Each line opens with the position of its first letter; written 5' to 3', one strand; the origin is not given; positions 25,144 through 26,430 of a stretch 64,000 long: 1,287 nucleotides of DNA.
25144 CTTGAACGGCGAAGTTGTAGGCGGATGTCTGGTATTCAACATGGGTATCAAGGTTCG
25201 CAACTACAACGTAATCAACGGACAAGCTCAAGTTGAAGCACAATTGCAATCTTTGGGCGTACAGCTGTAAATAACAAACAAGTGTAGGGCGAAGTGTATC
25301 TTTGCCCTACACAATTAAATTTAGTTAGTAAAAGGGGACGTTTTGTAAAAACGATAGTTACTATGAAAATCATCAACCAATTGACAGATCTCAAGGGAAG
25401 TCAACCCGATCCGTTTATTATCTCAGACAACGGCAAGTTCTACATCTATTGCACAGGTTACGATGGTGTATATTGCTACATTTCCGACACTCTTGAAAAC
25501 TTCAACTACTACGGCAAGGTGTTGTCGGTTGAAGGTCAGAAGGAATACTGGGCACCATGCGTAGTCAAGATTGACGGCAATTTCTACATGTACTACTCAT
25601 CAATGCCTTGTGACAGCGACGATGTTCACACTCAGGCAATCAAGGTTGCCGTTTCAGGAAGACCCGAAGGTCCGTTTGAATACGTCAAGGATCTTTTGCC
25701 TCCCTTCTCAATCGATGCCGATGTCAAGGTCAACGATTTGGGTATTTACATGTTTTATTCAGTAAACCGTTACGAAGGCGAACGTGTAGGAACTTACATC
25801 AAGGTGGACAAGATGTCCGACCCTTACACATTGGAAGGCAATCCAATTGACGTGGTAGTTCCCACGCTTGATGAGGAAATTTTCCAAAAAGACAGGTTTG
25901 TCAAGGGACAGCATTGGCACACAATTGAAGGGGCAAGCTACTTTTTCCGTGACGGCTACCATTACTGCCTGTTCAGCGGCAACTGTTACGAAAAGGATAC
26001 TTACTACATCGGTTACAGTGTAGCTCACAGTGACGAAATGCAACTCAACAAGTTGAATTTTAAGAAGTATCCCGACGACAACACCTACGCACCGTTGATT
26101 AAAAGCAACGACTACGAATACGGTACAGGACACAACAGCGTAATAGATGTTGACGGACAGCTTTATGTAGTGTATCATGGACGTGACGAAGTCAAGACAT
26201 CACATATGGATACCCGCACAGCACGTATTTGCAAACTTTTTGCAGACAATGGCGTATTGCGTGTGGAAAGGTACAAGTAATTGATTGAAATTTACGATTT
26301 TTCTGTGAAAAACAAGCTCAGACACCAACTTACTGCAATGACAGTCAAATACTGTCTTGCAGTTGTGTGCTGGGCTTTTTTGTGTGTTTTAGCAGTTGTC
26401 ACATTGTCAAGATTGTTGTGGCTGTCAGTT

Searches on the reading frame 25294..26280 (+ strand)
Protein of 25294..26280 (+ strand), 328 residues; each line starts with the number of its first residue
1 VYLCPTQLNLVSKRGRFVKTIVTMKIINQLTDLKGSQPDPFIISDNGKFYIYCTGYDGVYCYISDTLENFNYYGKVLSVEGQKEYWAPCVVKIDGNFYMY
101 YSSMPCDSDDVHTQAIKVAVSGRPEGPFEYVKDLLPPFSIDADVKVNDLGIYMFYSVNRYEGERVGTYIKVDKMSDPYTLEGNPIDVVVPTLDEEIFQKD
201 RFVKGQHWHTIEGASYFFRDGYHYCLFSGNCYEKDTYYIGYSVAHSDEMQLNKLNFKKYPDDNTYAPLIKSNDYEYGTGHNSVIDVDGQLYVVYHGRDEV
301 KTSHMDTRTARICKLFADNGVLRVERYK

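Call 44: find_encoding_contigs(protein=window:25294-26280:+, flank=10000, max_places=1)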
Protein window:25294-26280:+ (328 aa): 2 contigs read that carry it; 1 place shown.
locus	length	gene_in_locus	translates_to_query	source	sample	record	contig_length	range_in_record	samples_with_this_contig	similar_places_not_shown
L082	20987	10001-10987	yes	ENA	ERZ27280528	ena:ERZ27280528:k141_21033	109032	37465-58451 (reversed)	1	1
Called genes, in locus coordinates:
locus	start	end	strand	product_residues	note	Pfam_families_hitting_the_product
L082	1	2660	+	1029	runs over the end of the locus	-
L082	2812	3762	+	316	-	PF00356:LacI, PF00532:Peripla_BP_1, PF13407:Peripla_BP_4 (weak), PF13377:Peripla_BP_3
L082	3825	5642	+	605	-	PF01547:SBP_bac_1, PF13416:SBP_bac_8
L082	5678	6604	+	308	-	PF00528:BPD_transp_1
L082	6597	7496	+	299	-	PF00528:BPD_transp_1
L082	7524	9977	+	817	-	PF04616:Glyco_hydro_43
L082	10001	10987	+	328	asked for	PF04616:Glyco_hydro_43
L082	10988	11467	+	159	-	-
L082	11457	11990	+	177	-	-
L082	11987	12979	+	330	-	-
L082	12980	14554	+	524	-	PF00005:ABC_tran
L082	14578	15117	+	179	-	PF00293:NUDIX, PF14815:NUDIX_4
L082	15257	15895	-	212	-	PF14681:UPRTase, PF00156:Pribosyltran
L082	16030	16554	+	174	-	PF00156:Pribosyltran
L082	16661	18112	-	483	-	PF00860:Xan_ur_permease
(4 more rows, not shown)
